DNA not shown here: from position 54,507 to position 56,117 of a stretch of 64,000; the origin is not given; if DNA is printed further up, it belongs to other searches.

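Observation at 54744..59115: Compatible-solute cluster: GT78-like synthase, USP-GpgS fusion and glycerate kinase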

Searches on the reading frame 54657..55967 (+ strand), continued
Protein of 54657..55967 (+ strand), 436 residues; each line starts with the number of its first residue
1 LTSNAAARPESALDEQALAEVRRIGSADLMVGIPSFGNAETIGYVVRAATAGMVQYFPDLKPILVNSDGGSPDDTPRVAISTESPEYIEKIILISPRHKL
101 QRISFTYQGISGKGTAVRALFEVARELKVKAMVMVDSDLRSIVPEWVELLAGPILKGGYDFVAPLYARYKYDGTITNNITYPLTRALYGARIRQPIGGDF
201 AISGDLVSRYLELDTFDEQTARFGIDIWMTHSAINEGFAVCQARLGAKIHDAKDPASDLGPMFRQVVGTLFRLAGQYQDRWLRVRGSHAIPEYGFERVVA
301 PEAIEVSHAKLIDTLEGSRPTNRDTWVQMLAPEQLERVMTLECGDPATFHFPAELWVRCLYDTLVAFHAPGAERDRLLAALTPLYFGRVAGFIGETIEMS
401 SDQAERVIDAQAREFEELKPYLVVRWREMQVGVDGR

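Call 64: fold_search(model_id=the predicted structure, library=pdb)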
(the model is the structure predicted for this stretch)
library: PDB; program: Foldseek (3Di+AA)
matches with E <= 10: 1163; with E <= 0.001: 186
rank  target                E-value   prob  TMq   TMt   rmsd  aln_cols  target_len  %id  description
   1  2y4j_B                1.7e-14  1.00  0.63  0.71   5.6       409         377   17  MANNOSYLGLYCERATE SYNTHASE IN COMPLEX WITH LACTATE (released 2011-02-02)
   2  2y4j_A                8.4e-14  1.00  0.62  0.71   5.8       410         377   18  MANNOSYLGLYCERATE SYNTHASE IN COMPLEX WITH LACTATE (released 2011-02-02)
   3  2y4k_A                1.7e-13  1.00  0.66  0.75   4.9       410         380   18  MANNOSYLGLYCERATE SYNTHASE IN COMPLEX WITH MG-GDP (released 2011-02-02)
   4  2bo4_A                2.0e-13  1.00  0.65  0.74   5.0       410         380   18  Dissection of mannosylglycerate synthase: an archetypal mannosyltransferase (released 2005-06-06)
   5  2y4k_B                6.6e-13  1.00  0.64  0.72   5.2       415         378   18  MANNOSYLGLYCERATE SYNTHASE IN COMPLEX WITH MG-GDP (released 2011-02-02)
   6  2bo7_A                1.5e-12  1.00  0.64  0.73   4.9       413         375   17  DISSECTION OF MANNOSYLGLYCERATE SYNTHASE: AN ARCHETYPAL MANNOSYLTRANSFERASE (released 2005-06-06)
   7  2y4m_A                2.4e-12  1.00  0.65  0.73   5.1       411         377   17  MANNOSYLGLYCERATE SYNTHASE IN COMPLEX WITH GDP-Mannose (released 2011-02-02)
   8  2y4l_B                3.3e-12  1.00  0.58  0.65   6.8       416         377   16  MANNOSYLGLYCERATE SYNTHASE IN COMPLEX WITH Manganese and GDP (released 2011-02-02)
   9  7pho_A                3.3e-10  1.00  0.39  0.55   7.2       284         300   26  Crystal structure of Mycobacterium hassiacum glucosyl-3-phosphoglycerate synthase at pH 7.1 in complex with 4-hydroxyb (released 2023-03-01)
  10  5jqx_B                3.6e-10  1.00  0.38  0.58  12.1       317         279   24  Crystal structure of glucosyl-3-phosphoglycerate synthase from Mycobacterium tuberculosis in complex with phosphoglyce (released 2017-05-24)
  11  7qib_A                4.7e-10  1.00  0.39  0.57   7.2       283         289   25  Crystal structure of Mycobacterium hassiacum glucosyl-3-phosphoglycerate synthase at pH 8.5 in complex with UDP (released 2022-12-28)
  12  7pho_B                4.7e-10  1.00  0.38  0.53   9.6       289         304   24  Crystal structure of Mycobacterium hassiacum glucosyl-3-phosphoglycerate synthase at pH 7.1 in complex with 4-hydroxyb (released 2023-03-01)
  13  7p5l_A                4.9e-10  1.00  0.39  0.57   7.2       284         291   26  Crystal structure of Mycobacterium hassiacum glucosyl-3-phosphoglycerate synthase at pH 7.1 - apo form (released 2023-01-18)
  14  7qoq_B                5.4e-10  1.00  0.39  0.56   9.6       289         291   24  Crystal structure of Mycobacterium hassiacum glucosyl-3-phosphoglycerate synthase at pH 8.5 in complex with UMP and Ma (released 2023-01-18)
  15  7pdo                  5.7e-10  1.00  0.43  0.61   8.5       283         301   23  Crystal structure of Mycobacterium hassiacum glucosyl-3-phosphoglycerate synthase at pH 5.5 in complex with UDP (released 2023-02-15)
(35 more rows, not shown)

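Call 80: search_solved_structures(query=A4, max_evalue=10, show_alignments=5)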
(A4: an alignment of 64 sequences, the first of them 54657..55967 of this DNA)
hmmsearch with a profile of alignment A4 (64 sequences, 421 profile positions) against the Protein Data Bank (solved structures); distinct sequences matched with E-value up to 10: 8.
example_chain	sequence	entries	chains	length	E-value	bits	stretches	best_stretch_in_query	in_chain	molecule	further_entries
7pdo_A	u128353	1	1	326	0.00029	22.9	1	22-264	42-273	Glucosyl-3-phosphoglycerate synthase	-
7p5l_A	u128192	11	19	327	0.00029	22.9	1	22-264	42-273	Glucosyl-3-phosphoglycerate synthase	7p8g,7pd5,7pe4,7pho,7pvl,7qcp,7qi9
3ckj_A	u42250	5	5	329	0.0065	18.4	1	22-263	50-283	Putative uncharacterized protein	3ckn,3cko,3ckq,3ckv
9omm_A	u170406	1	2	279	0.39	12.6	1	20-81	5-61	Glycosyltransferase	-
9omh_A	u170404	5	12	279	0.39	12.6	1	20-81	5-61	Glycosyltransferase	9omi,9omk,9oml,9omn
9omj_A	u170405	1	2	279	0.56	12.1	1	21-81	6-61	Glycosyltransferase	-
7m99_A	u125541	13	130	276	0.85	11.5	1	332-403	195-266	TnsC | ShTnsC | TnsC filament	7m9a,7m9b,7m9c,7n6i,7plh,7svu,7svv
8rdu_D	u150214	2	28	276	0.85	11.5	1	332-403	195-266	ShTnsC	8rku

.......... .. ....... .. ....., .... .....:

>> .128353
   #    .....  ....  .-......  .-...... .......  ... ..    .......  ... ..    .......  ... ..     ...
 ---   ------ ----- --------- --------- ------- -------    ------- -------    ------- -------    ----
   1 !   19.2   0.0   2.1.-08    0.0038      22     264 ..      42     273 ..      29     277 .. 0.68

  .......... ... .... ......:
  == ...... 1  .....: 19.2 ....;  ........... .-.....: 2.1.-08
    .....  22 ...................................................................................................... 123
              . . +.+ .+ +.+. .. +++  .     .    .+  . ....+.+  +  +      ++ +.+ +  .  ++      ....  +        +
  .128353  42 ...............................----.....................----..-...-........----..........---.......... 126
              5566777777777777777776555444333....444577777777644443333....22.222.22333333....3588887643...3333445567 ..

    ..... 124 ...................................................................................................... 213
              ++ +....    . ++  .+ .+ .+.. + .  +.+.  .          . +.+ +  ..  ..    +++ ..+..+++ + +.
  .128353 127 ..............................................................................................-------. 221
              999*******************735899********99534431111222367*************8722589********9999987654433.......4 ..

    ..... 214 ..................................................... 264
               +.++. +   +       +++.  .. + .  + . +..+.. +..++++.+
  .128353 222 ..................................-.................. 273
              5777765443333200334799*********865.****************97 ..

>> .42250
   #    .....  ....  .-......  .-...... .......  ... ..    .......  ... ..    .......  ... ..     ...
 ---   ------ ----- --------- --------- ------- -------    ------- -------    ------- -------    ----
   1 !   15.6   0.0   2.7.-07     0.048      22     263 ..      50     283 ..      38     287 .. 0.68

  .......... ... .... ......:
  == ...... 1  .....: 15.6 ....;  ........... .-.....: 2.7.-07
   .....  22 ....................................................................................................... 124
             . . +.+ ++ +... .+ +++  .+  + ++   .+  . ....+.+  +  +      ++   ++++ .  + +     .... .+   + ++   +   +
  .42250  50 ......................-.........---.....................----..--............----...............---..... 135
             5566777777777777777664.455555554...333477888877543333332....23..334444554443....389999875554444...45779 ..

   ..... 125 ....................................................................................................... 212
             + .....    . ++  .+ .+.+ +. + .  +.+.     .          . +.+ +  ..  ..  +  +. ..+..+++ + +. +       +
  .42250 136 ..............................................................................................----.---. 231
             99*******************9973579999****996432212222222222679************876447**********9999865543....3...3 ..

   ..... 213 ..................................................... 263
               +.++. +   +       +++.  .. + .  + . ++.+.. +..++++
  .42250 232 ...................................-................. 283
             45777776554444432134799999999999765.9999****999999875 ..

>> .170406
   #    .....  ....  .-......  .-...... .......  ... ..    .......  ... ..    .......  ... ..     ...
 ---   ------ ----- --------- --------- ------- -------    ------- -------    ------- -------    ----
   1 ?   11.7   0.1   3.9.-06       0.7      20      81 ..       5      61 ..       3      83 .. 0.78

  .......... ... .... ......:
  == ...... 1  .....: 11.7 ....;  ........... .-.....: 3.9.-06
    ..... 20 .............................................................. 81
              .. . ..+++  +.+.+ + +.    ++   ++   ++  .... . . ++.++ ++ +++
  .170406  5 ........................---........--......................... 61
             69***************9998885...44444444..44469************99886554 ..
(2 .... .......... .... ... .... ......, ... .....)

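Call 99: search_dna_similar(query=window:54657-55967:+, collection=plasmids, mode=protein, max_evalue=0.00001, max_rows=15)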
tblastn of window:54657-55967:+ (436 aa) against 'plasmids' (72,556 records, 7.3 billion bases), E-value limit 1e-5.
Records with a match: 13; places in all: 13; records where one place covers at least 80% of the query: 1.
Best place of each record, by identity: <60% 13.
By first word of the organism name: Bacillus 11; Halorussus 2.
By predicted mobility (MOB-suite, as given by PLSDB): non-mobilizable 5; conjugative 5; mobilizable 3.
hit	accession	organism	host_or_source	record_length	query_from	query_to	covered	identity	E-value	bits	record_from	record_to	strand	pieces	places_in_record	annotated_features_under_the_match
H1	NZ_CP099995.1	Halorussus salilacus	cell culture,Substrate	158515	29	414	89%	28.8%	3e-32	137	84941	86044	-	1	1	glycosyltransferase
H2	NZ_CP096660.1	Halorussus limi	cell culture,saline soil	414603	22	274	58%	27.8%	1e-6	59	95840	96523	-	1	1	glycosyltransferase family 2 protein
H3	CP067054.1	Bacillus mycoides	soil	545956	28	277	57%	27.6%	5e-20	100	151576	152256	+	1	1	glycosyltransferase family 2 protein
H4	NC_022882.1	Bacillus thuringiensis YBT-1518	-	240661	29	301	63%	25.1%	3e-18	95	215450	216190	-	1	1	glycosyltransferase | hypothetical protein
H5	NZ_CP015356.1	Bacillus thuringiensis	Caenorhabditis elegans,whole organism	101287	29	301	63%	25.1%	3e-18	95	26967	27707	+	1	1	glycosyltransferase | hypothetical protein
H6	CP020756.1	Bacillus thuringiensis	Single cell,Tissue, animal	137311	26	277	57%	27.5%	5e-16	111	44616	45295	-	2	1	none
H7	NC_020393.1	Bacillus thuringiensis serovar thuringiensis str. IS5056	-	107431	26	277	58%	25.2%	3e-17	92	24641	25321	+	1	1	glycosyltransferase | hypothetical protein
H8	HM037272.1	Bacillus thuringiensis serovar chinensis CT-43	-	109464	26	277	58%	25.2%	3e-17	92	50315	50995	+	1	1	glycosyltransferase | hypothetical membrane associated protein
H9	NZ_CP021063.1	Bacillus thuringiensis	Environment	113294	26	277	58%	25.2%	3e-17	92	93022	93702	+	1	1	glycosyltransferase | hypothetical protein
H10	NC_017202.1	Bacillus thuringiensis serovar chinensis CT-43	-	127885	26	277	58%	25.2%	3e-17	92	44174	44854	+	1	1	glycosyltransferase | hypothetical protein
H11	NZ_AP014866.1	Bacillus thuringiensis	-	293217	26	277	58%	25.2%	3e-17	92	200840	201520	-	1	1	glycosyltransferase | hypothetical protein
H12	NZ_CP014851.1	Bacillus thuringiensis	soil,soil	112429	29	277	57%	25.3%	1e-15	87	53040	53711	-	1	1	glycosyltransferase family 2 protein | hypothetical protein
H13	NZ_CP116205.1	Bacillus paranthracis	rice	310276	26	277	58%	24.8%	3e-17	92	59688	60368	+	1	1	glycosyltransferase family 2 protein | hypothetical protein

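Call 100: get_annotated_region(hit=H1, flank=7000)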
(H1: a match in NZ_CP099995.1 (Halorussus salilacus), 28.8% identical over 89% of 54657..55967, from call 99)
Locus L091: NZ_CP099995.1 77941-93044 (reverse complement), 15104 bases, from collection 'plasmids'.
description: Halorussus salilacus strain YCN54 plasmid unnamed2, complete sequence
organism: Halorussus salilacus (NCBI taxid 2953750)
taxonomy: Archaea; Euryarchaeota; Halobacteria; Halobacteriales; Haladaptataceae; Halorussus; Halorussus salilacus
host: -; source: cell culture,Substrate; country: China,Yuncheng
typing (MOB-suite, as given by PLSDB): non-mobilizable; mating-pair formation MPF_T
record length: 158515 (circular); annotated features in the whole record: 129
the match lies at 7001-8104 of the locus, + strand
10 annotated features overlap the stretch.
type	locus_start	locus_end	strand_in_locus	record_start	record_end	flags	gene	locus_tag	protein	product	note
CDS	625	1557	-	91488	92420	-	-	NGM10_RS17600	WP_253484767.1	DHHA2 domain-containing protein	-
CDS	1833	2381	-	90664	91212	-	-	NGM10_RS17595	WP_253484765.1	adenylyltransferase/cytidyltransferase family protein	-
CDS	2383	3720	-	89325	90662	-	-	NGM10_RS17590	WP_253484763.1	hypothetical protein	-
CDS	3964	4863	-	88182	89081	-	-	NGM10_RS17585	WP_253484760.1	hypothetical protein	-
CDS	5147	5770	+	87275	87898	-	-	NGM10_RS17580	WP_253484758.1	nucleoside monophosphate kinase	-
CDS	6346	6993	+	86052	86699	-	-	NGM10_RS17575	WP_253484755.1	class I SAM-dependent methyltransferase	-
CDS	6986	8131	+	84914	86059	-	-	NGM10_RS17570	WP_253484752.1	glycosyltransferase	-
CDS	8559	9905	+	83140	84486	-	-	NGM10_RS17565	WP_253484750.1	amidohydrolase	-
CDS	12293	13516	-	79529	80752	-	-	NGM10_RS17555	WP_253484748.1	methionine adenosyltransferase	-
CDS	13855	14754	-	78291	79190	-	aroE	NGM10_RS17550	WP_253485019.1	shikimate dehydrogenase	GO:0009423 - chorismate biosynthetic process [Evidence IEA]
